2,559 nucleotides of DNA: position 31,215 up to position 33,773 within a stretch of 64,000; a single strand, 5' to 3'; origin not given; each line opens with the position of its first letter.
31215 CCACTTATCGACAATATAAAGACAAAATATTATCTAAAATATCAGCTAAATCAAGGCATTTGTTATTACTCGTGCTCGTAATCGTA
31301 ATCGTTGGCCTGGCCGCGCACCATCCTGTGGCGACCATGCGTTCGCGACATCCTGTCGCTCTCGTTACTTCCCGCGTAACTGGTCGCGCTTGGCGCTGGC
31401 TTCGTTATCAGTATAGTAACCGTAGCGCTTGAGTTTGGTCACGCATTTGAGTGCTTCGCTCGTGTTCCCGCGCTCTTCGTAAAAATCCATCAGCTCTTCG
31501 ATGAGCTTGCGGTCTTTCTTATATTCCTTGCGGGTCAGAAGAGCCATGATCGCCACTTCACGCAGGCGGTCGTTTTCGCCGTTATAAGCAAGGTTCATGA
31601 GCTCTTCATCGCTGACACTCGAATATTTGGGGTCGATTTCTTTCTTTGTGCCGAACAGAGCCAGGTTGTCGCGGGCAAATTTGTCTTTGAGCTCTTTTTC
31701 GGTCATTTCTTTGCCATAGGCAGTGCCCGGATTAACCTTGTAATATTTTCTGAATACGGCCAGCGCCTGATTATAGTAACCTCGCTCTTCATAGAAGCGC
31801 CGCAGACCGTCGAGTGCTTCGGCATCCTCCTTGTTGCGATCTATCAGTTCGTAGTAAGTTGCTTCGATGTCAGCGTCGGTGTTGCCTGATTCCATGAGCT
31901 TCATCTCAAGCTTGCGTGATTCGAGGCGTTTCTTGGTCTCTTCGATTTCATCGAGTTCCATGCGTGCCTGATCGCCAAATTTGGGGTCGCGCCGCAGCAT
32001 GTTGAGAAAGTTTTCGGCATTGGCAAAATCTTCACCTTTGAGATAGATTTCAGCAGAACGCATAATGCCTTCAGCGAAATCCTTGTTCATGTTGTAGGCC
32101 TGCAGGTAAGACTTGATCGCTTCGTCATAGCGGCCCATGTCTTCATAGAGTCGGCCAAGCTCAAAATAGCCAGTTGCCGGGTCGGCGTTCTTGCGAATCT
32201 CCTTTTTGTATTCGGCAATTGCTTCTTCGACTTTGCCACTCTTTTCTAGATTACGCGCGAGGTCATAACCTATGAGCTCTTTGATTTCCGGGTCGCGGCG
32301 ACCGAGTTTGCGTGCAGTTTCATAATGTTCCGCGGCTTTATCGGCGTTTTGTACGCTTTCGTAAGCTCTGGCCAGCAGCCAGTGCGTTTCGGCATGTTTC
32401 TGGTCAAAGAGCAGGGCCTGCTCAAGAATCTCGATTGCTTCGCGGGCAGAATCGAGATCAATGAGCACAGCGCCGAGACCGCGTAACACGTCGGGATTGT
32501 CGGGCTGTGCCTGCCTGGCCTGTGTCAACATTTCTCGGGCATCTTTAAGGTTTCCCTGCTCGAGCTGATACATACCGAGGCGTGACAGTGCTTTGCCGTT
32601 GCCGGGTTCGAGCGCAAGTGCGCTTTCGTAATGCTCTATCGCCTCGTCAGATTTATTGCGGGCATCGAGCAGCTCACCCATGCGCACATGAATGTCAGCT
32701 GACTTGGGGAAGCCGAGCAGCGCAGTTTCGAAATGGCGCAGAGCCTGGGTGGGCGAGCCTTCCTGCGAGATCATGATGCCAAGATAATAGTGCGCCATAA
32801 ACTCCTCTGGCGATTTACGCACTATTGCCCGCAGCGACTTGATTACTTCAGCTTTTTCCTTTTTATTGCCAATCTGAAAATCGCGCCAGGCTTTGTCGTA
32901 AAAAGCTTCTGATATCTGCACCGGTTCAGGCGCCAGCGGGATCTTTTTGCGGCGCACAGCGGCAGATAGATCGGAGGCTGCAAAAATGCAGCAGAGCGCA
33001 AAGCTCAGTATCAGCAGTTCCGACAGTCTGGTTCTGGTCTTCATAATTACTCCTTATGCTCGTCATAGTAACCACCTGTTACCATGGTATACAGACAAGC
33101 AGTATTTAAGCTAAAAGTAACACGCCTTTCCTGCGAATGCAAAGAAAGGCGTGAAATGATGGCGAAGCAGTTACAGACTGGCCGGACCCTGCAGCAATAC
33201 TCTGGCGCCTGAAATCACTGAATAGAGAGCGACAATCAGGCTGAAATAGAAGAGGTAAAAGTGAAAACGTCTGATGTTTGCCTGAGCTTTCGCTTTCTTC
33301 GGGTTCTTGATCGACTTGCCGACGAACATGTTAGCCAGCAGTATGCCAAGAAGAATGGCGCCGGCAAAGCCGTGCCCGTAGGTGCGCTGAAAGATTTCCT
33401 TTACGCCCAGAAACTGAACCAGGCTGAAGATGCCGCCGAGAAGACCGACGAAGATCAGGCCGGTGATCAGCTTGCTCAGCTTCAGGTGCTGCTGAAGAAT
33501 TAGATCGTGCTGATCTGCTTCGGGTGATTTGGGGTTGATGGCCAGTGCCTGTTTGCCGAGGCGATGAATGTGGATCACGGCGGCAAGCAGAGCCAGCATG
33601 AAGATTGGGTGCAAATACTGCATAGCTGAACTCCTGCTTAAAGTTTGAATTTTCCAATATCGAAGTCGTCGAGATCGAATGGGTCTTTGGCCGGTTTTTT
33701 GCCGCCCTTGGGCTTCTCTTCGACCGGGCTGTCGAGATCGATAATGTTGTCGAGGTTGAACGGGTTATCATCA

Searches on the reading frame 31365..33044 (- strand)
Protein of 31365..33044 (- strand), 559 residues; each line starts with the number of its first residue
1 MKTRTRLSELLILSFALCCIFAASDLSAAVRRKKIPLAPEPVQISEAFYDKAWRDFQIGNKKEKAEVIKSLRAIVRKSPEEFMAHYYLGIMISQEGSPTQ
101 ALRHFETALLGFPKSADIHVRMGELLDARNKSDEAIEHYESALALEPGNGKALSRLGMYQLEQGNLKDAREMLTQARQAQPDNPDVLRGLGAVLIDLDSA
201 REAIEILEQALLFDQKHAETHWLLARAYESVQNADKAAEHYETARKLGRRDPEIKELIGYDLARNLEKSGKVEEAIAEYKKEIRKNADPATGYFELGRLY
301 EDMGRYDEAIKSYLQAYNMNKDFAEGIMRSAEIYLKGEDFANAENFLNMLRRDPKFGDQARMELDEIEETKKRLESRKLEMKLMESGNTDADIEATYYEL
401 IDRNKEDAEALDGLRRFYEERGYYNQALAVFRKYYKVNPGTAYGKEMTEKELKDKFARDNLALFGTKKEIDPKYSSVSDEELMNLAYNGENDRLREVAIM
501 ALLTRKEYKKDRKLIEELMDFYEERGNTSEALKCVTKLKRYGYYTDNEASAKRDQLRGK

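Call 3: search_protein_families(library=pfam, proteins=[window:31365-33044:-], max_evalue=1)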
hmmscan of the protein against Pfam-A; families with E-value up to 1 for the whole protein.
window:31365-33044:- (559 aa): 33 families (the best 25 are shown)
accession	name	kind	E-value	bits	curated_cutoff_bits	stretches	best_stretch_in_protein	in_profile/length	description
PF14559.12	TPR_19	-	1.4e-33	115.5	25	5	130-187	5-62/68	Tetratricopeptide repeat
PF07719.23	TPR_2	-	3.5e-32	108.3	27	5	290-322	1-33/34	Tetratricopeptide repeat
PF13428.12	TPR_14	-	3.3e-28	95.7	23.5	6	154-192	5-43/44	Tetratricopeptide repeat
PF13432.12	TPR_16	-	1.8e-25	89.4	32.7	5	260-317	1-58/65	Tetratricopeptide repeat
PF13414.12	TPR_11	-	2.8e-24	84.9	26.8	5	269-304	7-42/42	TPR repeat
PF00515.34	TPR_1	-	1.1e-22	79.3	27.8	3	116-149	1-34/34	Tetratricopeptide repeat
PF13424.12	TPR_12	-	1.1e-21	77.3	30.1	6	116-179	10-74/77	Tetratricopeptide repeat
PF13181.12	TPR_8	-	8.8e-21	72.7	25.7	2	292-322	3-33/34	Tetratricopeptide repeat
PF13176.12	TPR_7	-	1.1e-18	66.1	27.9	4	295-322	4-31/36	Tetratricopeptide repeat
PF13431.12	TPR_17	-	1.7e-17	62.6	24.4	3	139-171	2-34/34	Tetratricopeptide repeat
PF23914.1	TPR_CcmH_CycH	-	2.8e-15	57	42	2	120-210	54-147/158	Cytochrome c-type biogenesis protein H TPR domain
PF13174.12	TPR_6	-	4.1e-11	43.2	26.3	2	152-182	2-32/33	Tetratricopeptide repeat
PF25064.1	ARM_TT21_5th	-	3.1e-10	40.8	27.8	1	121-182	6-67/117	TT21 fifth ARM repeats domain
PF07721.20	TPR_4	-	8.6e-09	35.6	27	0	152-173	3-24/26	Tetratricopeptide repeat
PF12895.13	ANAPC3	-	5.6e-08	33.4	27.2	1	130-209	3-81/82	Anaphase-promoting complex, cyclosome, subunit 3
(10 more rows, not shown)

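Call 44: search_protein_families(library=ncbifam, proteins=[window:31365-33044:-], max_evalue=0.1)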
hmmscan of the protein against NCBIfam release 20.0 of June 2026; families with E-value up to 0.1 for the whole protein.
window:31365-33044:- (559 aa): 35 families (the best 25 are shown)
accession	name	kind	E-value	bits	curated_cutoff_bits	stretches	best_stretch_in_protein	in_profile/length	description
TIGR02917.1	PEP_TPR_lipo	equivalog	6.2e-35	120.3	312.2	2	113-350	462-695/899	XrtA/PEP-CTERM system TPR-repeat protein PrsT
NF040959.1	MamA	equivalog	5.5e-28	97.8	200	3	63-177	86-200/204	magnetosome protein MamA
TIGR02521.1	type_IV_pilW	equivalog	6.7e-26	91.3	154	2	69-190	52-175/234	type IV pilus biogenesis/stability protein PilW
NF033762.1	social_mot_Tgl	equivalog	7.9e-20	71.3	225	2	156-337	37-217/252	social motility TPR repeat lipoprotein Tgl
TIGR02552.1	LcrH_SycD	equivalog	9.3e-17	61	104.8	3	154-257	22-125/136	SycD/LcrH family type III secretion system chaperone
NF033920.0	C39_PA2778_fam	equivalog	3.8e-16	59.3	150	3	263-347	163-247/255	PA2778 family cysteine peptidase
NF052415.1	T3SS_chap_SctY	equivalog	7.5e-16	58.6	70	2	148-242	4-101/106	type III secretion apparatus assembly chaperone SctY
NF033758.1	gliding_GltE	equivalog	1.6e-13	50.5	225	2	103-307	73-273/411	adventurous gliding motility TPR repeat lipoprotein GltE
NF008756.0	PRK11788.1-4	equivalog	8.7e-13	48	474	2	223-371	146-295/389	lipopolysaccharide assembly protein LapB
NF008757.0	PRK11788.1-5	equivalog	8.7e-12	44.9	363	2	116-240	180-304/388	lipopolysaccharide assembly protein LapB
TIGR00540.1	TPR_hemY_coli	hypoth_equivalog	3e-11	42.7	142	2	60-141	304-384/385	heme biosynthesis-associated TPR protein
TIGR02795.1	tol_pal_ybgF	equivalog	4.6e-11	43.3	90.1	2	116-182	39-108/119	tol-pal system protein YbgF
TIGR00990.1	3a0801s09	subfamily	6.7e-11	41.5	757.25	1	63-146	414-497/615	mitochondrial import receptor subunit TOM70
NF040561.1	PrimPol_Msp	equivalog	6.9e-10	38.1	200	3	161-238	2-82/515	CRISPR-associated primase-polymerase type A1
NF047371.1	FlcA_CTERM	equivalog_domain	8.2e-10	37.8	300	2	118-209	440-532/646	periplasmic flagellar collar protein FlcA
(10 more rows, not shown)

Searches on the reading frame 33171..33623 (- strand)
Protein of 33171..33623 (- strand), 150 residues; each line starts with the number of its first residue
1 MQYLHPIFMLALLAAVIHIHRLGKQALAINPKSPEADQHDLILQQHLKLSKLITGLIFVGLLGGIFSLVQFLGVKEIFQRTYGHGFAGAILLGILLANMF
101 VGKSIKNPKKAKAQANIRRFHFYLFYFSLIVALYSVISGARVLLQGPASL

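Call 3: search_protein_families(library=pfam, proteins=[window:33171-33623:-], max_evalue=1)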
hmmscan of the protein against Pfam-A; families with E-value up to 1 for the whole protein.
window:33171-33623:- (150 aa): 3 families
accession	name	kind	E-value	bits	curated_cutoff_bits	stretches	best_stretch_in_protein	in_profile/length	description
PF13301.11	DUF4079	-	2.6e-10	41.1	31.4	1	2-145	2-140/141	Protein of unknown function (DUF4079)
PF00689.26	Cation_ATPase_C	-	0.015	15.5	27.3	1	17-137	14-135/175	Cation transporting ATPase, C-terminus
PF05805.17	L6_membrane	-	0.055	13.5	30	1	81-148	48-116/191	L6 membrane protein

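Call 44: search_protein_families(library=ncbifam, proteins=[window:33171-33623:-], max_evalue=0.1)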
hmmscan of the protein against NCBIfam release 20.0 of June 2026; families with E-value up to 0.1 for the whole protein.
window:33171-33623:- (150 aa): 0 families

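Call 77: search_protein_families(library=padloc, proteins=[window:33171-33623:-], max_evalue=0.1)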
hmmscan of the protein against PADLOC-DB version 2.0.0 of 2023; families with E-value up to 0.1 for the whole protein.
window:33171-33623:- (150 aa): 0 families
